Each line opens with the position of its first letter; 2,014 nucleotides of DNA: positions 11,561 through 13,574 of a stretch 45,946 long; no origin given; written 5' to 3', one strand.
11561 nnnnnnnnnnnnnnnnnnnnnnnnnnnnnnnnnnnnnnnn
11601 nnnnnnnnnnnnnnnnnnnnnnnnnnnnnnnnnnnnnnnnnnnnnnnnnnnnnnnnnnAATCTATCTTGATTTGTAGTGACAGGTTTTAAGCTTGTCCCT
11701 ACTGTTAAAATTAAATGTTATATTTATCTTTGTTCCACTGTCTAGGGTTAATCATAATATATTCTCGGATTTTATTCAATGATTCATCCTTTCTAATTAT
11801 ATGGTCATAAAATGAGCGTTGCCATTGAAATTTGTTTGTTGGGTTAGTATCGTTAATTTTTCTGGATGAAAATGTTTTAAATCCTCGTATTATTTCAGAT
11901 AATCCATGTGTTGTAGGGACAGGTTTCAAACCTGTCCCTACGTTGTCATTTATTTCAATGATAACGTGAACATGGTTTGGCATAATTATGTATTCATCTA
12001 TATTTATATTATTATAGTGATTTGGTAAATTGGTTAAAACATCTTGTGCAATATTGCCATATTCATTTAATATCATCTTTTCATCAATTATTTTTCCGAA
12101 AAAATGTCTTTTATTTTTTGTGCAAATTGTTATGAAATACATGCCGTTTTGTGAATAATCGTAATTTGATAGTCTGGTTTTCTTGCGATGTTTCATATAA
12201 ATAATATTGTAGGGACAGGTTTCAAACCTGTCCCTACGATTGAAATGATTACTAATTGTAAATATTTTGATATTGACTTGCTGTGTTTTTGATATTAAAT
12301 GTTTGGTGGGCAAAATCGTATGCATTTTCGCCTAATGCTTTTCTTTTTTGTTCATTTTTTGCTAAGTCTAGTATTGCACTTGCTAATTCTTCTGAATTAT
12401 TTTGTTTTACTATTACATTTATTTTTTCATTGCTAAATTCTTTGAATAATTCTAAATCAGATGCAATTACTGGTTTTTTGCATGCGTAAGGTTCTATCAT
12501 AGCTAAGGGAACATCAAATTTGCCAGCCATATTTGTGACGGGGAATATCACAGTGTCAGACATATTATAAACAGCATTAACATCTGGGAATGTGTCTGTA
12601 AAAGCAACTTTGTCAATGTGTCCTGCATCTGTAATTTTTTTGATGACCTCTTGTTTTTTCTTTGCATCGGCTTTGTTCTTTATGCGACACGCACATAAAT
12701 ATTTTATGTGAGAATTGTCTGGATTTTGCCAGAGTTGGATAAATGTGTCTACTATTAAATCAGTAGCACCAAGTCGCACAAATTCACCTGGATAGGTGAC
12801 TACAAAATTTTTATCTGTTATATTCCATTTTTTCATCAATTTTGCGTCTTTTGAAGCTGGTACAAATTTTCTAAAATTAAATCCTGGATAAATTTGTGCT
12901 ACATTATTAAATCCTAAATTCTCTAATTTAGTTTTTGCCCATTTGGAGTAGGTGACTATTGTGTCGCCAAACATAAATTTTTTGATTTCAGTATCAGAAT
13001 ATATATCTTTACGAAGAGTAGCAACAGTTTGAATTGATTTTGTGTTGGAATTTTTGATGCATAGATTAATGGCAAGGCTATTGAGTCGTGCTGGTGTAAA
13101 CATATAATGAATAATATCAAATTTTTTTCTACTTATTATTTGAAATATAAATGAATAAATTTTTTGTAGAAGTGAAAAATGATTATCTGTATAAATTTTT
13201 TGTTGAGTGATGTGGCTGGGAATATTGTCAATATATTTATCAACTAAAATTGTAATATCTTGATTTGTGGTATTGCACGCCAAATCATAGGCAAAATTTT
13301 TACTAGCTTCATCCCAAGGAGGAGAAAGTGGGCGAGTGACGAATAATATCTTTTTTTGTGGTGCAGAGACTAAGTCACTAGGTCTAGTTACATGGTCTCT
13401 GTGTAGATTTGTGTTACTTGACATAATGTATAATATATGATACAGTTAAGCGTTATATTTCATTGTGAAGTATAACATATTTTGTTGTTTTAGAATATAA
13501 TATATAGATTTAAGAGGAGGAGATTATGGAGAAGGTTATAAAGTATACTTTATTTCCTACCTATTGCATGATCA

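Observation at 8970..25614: Three dispersed families of structured palindromes with compensatory stem substitutions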

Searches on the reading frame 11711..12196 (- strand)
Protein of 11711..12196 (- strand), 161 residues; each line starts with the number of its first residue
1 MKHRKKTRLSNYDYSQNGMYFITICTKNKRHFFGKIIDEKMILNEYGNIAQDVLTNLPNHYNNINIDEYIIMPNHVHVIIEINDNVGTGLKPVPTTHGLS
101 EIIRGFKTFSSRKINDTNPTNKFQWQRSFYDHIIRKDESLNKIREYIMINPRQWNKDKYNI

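Call 13: find_homologous_proteins(query=window:11714-12196:-)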
Query seq(161 aa) (161 aa): 7987 proteins with E <= 0.001 among 8000 candidates; the best 120 are listed.
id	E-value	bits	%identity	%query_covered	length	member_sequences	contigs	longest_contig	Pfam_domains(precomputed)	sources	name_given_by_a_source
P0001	7.4e-102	356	99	100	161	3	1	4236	PF01797.22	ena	-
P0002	1.4e-83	296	80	100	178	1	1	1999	PF01797.22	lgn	-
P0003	1.7e-83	296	78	99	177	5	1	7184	PF01797.22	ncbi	-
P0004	1.6e-63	231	62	98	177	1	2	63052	PF01797.22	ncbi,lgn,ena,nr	ncbi:MAG: transposase [Candidatus Moranbacteria bacterium]|nr:transposase [Candidatus Moranbacteria 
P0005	2.7e-62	227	66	100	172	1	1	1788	PF01797.22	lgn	-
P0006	2.7e-61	224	64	99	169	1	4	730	PF01797.22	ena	-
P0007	1.9e-60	221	62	94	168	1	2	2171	PF01797.22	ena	-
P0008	8.7e-59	216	61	99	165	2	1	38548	PF01797.22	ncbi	-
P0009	5.3e-57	210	64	98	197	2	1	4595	PF01797.22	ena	-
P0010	3.0e-56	208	60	100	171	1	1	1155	PF01797.22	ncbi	ncbi:MAG: transposase, partial [Candidatus Omnitrophota bacterium]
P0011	3.4e-56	207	60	98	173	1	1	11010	PF01797.22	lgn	-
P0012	3.6e-56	207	59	99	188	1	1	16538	PF01797.22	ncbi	ncbi:MAG: transposase [Candidatus Omnitrophota bacterium]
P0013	6.7e-56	206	59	99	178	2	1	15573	PF01797.22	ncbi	-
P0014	7.6e-56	206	60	99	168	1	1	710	PF01797.22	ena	-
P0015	1.0e-55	206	62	98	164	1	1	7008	PF01797.22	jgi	jgi:putative transposase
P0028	1.7e-54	202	57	99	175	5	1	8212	PF01797.22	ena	-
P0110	7.1e-51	190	56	98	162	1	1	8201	PF01797.22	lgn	-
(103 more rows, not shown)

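Call 24: find_encoding_contigs(protein=P0008, flank=10000, max_places=3)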
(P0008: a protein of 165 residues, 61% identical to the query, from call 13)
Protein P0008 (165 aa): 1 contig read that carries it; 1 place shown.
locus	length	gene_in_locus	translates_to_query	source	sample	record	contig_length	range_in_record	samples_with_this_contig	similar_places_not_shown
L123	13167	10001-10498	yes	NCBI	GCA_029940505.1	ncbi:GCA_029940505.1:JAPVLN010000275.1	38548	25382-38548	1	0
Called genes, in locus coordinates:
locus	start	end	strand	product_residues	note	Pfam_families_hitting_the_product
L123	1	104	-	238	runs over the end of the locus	PF20706:GT4-conflict, PF00534:Glycos_transf_1, PF13692:Glyco_trans_1_4, PF13524:Glyco_trans_1_2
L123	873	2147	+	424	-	PF03446:NAD_binding_2 (weak), PF03721:UDPG_MGDP_dh_N, PF03807:F420_oxidored (faint), PF00984:UDPG_MGDP_dh, PF03720:UDPG_MGDP_dh_C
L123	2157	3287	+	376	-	PF00535:Glycos_transf_2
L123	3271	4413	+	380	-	PF13439:Glyco_transf_4, PF00534:Glycos_transf_1, PF13692:Glyco_trans_1_4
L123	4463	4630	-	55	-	-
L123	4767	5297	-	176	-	-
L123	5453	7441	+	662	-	PF20176:DUF6541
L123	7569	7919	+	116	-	-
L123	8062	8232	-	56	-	-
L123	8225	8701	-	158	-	-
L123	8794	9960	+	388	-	PF00534:Glycos_transf_1, PF13692:Glyco_trans_1_4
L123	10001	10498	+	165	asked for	PF01797:Y1_Tnp (weak)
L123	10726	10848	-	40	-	-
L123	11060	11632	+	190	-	PF01139:RtcB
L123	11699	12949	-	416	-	PF00675:Peptidase_M16, PF05193:Peptidase_M16_C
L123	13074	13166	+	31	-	?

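Call 51: search_solved_structures(query=window:11714-12196:-, max_evalue=1, show_alignments=3)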
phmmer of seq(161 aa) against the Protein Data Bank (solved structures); distinct sequences matched with E-value up to 1: 3.
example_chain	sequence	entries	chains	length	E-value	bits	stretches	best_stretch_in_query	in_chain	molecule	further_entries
4er8_A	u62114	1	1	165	0.32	13.9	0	122-153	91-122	TnpArep for protein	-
8el8_A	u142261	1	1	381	0.87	12.5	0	107-135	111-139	Guanine nucleotide-binding protein G(olf) subunit alpha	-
8htg_A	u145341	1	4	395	0.95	12.4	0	107-135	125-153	Guanine nucleotide-binding protein G(olf) subunit alpha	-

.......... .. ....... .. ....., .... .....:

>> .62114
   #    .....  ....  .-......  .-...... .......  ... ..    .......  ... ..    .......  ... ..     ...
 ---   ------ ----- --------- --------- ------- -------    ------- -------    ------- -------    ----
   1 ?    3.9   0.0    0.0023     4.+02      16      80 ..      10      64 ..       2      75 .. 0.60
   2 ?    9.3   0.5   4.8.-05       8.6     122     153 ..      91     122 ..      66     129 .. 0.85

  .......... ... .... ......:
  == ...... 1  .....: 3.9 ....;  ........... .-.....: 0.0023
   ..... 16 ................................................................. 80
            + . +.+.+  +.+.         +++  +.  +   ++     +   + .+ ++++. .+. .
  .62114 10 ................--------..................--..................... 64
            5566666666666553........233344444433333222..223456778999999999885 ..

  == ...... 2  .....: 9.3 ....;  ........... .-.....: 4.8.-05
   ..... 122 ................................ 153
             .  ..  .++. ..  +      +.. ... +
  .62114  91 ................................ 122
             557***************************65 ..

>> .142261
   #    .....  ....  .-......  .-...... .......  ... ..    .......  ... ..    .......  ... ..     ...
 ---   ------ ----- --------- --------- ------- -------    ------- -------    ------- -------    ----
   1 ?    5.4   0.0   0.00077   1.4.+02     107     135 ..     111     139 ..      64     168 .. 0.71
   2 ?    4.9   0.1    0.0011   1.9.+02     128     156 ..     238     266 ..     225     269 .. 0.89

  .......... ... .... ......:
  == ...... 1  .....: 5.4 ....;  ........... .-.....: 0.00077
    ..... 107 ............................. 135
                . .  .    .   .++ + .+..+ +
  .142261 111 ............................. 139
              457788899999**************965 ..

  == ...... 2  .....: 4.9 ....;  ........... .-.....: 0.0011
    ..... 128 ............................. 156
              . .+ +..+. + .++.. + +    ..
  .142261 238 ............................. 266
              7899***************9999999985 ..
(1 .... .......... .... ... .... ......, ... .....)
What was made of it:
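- On RAYT / TnpA_REP (Y1 HUH nuclease): They align to PEHMH and to Tyr115 of 4ER8 (call 51).
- Tried and rejected: With the single RAYT sequence the result was marginal (E=0.32, call 51).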

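Call 52: search_solved_structures(query=A1, max_evalue=1, show_alignments=1)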
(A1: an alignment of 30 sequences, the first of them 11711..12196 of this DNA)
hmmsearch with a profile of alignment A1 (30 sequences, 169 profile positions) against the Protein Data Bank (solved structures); distinct sequences matched with E-value up to 1: 2.
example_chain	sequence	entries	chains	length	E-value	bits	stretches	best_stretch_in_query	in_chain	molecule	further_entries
4er8_A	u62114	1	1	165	0.00039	23.4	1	77-157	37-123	TnpArep for protein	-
4n6k_A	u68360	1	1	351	0.0031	20.4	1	18-88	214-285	TRAP dicarboxylate transporter-DctP subunit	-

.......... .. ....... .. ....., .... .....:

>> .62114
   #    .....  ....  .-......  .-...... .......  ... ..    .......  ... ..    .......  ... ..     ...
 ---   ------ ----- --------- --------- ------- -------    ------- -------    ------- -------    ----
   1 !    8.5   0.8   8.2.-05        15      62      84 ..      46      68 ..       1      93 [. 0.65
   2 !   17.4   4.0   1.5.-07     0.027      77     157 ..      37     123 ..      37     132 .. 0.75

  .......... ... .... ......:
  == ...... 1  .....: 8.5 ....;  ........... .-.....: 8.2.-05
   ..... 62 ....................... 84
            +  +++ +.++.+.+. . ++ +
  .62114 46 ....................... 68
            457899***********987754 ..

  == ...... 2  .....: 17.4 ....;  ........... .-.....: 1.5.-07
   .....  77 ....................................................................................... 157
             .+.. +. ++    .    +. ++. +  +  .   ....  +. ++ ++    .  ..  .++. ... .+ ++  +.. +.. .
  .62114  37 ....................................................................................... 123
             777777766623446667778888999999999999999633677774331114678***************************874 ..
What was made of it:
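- HUH and Tyr146 align to PEHMH and Tyr115 of 4ER8 (calls 51, 52).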

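Call 53: search_protein_families(library=ncbifam, proteins=[window:11711-12196:-, L123:10001-10498:+], max_evalue=0.01)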
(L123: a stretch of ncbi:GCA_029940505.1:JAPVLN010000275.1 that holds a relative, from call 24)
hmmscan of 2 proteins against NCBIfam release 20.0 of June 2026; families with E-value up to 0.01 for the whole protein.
window:11711-12196:- (161 aa): 2 families
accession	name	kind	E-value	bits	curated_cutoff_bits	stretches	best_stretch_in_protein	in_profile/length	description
NF047646.1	REP_Tyr_transpos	equivalog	3.1e-20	72.5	80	1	14-151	6-131/146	REP-associated tyrosine transposase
NF033573.1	transpos_IS200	equivalog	9.1e-08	32.4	55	1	19-147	12-124/126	IS200/IS605 family transposase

L123:10001-10498:+ (165 aa): 2 families
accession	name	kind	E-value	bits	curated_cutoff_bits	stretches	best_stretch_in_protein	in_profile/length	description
NF047646.1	REP_Tyr_transpos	equivalog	1e-16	61.2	80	1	14-153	6-131/146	REP-associated tyrosine transposase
NF033573.1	transpos_IS200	equivalog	0.0023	18.2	55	0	20-149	13-124/126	IS200/IS605 family transposase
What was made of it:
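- On RAYT / TnpA_REP (Y1 HUH nuclease): It is still the best model, ahead of IS200 at 32 bits against a cutoff of 55 (call 53).
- The best NCBIfam model is REP_Tyr_transpos (call 53). The RAYT scores below NCBI's equivalog cutoff (72.5 against 80 bits, call 53).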

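Call 55: find_encoding_contigs(protein=P0028, flank=10000, max_places=2)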
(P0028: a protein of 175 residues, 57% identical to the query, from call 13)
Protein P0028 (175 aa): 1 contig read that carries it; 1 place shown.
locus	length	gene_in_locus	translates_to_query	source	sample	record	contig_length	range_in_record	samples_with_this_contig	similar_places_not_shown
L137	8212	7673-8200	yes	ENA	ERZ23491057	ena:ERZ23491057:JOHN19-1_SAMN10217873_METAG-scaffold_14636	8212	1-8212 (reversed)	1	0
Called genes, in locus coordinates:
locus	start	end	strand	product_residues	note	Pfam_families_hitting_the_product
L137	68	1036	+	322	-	PF00535:Glycos_transf_2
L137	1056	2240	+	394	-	PF13439:Glyco_transf_4, PF00534:Glycos_transf_1, PF13692:Glyco_trans_1_4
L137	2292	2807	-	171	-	-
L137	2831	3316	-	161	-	-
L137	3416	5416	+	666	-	PF20176:DUF6541 (faint)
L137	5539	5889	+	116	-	-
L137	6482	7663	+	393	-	PF00534:Glycos_transf_1, PF13692:Glyco_trans_1_4, PF13524:Glyco_trans_1_2 (weak)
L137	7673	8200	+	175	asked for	PF01797:Y1_Tnp (faint)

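Call 56: find_encoding_contigs(protein=P0110, flank=10000, max_places=2)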
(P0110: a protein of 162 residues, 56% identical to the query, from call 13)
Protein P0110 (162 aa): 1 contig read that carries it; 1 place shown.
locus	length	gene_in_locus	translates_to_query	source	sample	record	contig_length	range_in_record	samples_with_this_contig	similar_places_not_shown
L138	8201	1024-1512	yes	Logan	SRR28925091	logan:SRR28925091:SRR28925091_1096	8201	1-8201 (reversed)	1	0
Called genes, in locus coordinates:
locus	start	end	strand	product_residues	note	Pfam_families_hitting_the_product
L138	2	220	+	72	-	?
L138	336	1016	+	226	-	PF00483:NTP_transferase, PF12804:NTP_transf_3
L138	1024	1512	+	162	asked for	PF01797:Y1_Tnp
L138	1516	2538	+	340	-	PF01933:CofD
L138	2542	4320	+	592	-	PF00664:ABC_membrane, PF00005:ABC_tran, PF02463:SMC_N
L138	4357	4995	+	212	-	-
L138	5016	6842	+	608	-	PF13522:GATase_6, PF13537:GATase_7, PF01380:SIS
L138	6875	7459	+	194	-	-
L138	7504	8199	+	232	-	?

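Call 76: predict_structure(alignment_id=A1)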
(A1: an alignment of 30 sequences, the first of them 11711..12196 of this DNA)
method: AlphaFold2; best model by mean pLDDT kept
length: 161 residues; sequences in the alignment: 30
mean_pLDDT: 86.1   pTM: 0.80
mean pLDDT of the five models: 86.1, 84.0, 82.3, 82.2, 82.2
residues with pLDDT >= 90: 97; 70-90: 34; 50-70: 27; < 50: 3
segments of 3 or more residues with pLDDT < 50: none
pLDDT, mean of each block of 10 residues (from residue 1): 54 75 94 94 97 95 93 96 67 68 95 94 94 87 94 82 61
secondary structure, 60 per line:
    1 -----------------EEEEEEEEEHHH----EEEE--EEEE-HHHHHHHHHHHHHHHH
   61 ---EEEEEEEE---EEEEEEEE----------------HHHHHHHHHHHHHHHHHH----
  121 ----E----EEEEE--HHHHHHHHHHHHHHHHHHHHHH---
elements in order: E18-26 E34-37 E40-43 H45-60 E64-71 E75-82 H99-116 E130-134 H137-158
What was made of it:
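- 11913..11941 (.): Family A REP inside the RAYT gene, in frame; encodes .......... between the HUH motif and the catalytic Tyr. The peptide lies in a lower-confidence loop between strand 75-82 and helix 99-116 of the model (call 76).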

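Call 80: fold_search(model_id=the predicted structure, library=pdb)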
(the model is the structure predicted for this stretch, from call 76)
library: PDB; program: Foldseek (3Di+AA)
matches with E <= 10: 691; with E <= 0.001: 30
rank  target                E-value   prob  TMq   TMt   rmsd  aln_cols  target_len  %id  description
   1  2f4f_A                1.4e-07  1.00  0.52  0.63  12.8       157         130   20  Crystal structure of IS200 transposase (released 2005-12-13)
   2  2xma_A                1.6e-07  1.00  0.55  0.62   9.4       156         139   15  DEINOCOCCUS RADIODURANS ISDRA2 TRANSPOSASE RIGHT END DNA COMPLEX (released 2010-10-13)
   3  2xm3_D                1.8e-07  1.00  0.54  0.66   6.6       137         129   15  Deinococcus radiodurans ISDra2 Transposase Left end DNA complex (released 2010-10-13)
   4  2xma_E                2.0e-07  1.00  0.54  0.60   9.3       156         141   14  DEINOCOCCUS RADIODURANS ISDRA2 TRANSPOSASE RIGHT END DNA COMPLEX (released 2010-10-13)
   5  2xqc_D                2.4e-07  1.00  0.53  0.64   5.9       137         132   14  DEINOCOCCUS RADIODURANS ISDRA2 TRANSPOSASE COMPLEXED WITH LEFT END RECOGNITION AND CLEAVAGE SITE AND ZN (released 2010-10-13)
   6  2xma_B                2.4e-07  1.00  0.53  0.62   8.2       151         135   16  DEINOCOCCUS RADIODURANS ISDRA2 TRANSPOSASE RIGHT END DNA COMPLEX (released 2010-10-13)
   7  2xm3_A                3.6e-07  1.00  0.54  0.68   8.4       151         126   16  Deinococcus radiodurans ISDra2 Transposase Left end DNA complex (released 2010-10-13)
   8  2a6m_B                4.1e-07  1.00  0.57  0.61  10.1       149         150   17  Crystal Structure of the ISHp608 Transposase (released 2005-10-25)
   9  2xm3_C                4.1e-07  1.00  0.55  0.67   7.5       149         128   14  Deinococcus radiodurans ISDra2 Transposase Left end DNA complex (released 2010-10-13)
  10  2xm3_B                4.7e-07  1.00  0.54  0.66   6.1       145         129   14  Deinococcus radiodurans ISDra2 Transposase Left end DNA complex (released 2010-10-13)
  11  2xo6_D                5.3e-07  1.00  0.53  0.66   8.2       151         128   16  DEINOCOCCUS RADIODURANS ISDRA2 TRANSPOSASE Y132F MUTANT COMPLEXED WITH LEFT END RECOGNITION AND CLEAVAGE SITE (released 2010-10-13)
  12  2vjv_A                7.6e-07  1.00  0.55  0.69   7.3       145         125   18  Crystal structure of the IS608 transposase in complex with left end 26-mer DNA hairpin and a 6-mer DNA representing th (released 2008-02-19)
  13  4er8_A                9.1e-07  1.00  0.60  0.59   4.7       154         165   17  Structure of the REP associates tyrosine transposase bound to a REP hairpin (released 2012-08-15)
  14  2vju_A                9.1e-07  1.00  0.56  0.68   6.8       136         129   16  Crystal structure of the IS608 transposase in complex with the complete Right end 35-mer DNA and manganese (released 2008-02-19)
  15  2xo6_A                1.0e-06  1.00  0.54  0.64   8.3       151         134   14  DEINOCOCCUS RADIODURANS ISDRA2 TRANSPOSASE Y132F MUTANT COMPLEXED WITH LEFT END RECOGNITION AND CLEAVAGE SITE (released 2010-10-13)
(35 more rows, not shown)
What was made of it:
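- On RAYT / TnpA_REP (Y1 HUH nuclease): 4ER8 gives TMq 0.60, rmsd 4.7 and E=9e-7 (call 80).
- The 30 best Foldseek hits are all IS200/IS608/ISDra2/TnpA_REP, and 4ER8 gives the highest query TM-score, 0.60 (calls 76, 80).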

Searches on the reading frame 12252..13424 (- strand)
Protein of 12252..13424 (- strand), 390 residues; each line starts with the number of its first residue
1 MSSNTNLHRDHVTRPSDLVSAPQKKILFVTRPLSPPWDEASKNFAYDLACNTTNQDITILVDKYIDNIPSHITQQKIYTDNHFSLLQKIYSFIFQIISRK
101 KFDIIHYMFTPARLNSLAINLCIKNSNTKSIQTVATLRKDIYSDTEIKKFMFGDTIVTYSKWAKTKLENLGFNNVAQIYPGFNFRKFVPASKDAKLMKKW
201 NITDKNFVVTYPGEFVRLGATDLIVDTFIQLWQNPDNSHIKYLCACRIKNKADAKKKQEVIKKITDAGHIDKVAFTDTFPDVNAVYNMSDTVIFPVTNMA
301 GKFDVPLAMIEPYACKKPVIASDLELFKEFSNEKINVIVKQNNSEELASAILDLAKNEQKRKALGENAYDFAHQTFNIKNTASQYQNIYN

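Call 10: search_protein_families(library=pfam, proteins=[window:12252-13424:-], max_evalue=0.01)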
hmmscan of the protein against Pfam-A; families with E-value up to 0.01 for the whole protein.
window:12252-13424:- (390 aa): 3 families
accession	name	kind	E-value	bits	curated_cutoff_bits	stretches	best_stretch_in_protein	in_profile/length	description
PF00534.26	Glycos_transf_1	-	2e-17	63.7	26.4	1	195-370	4-171/172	Glycosyl transferases group 1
PF13692.12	Glyco_trans_1_4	-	2.1e-13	51.2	27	1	208-357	3-142/142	Glycosyl transferases group 1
PF13524.12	Glyco_trans_1_2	-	2.1e-07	31.4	25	1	281-385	39-142/144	Glycosyl transferase-like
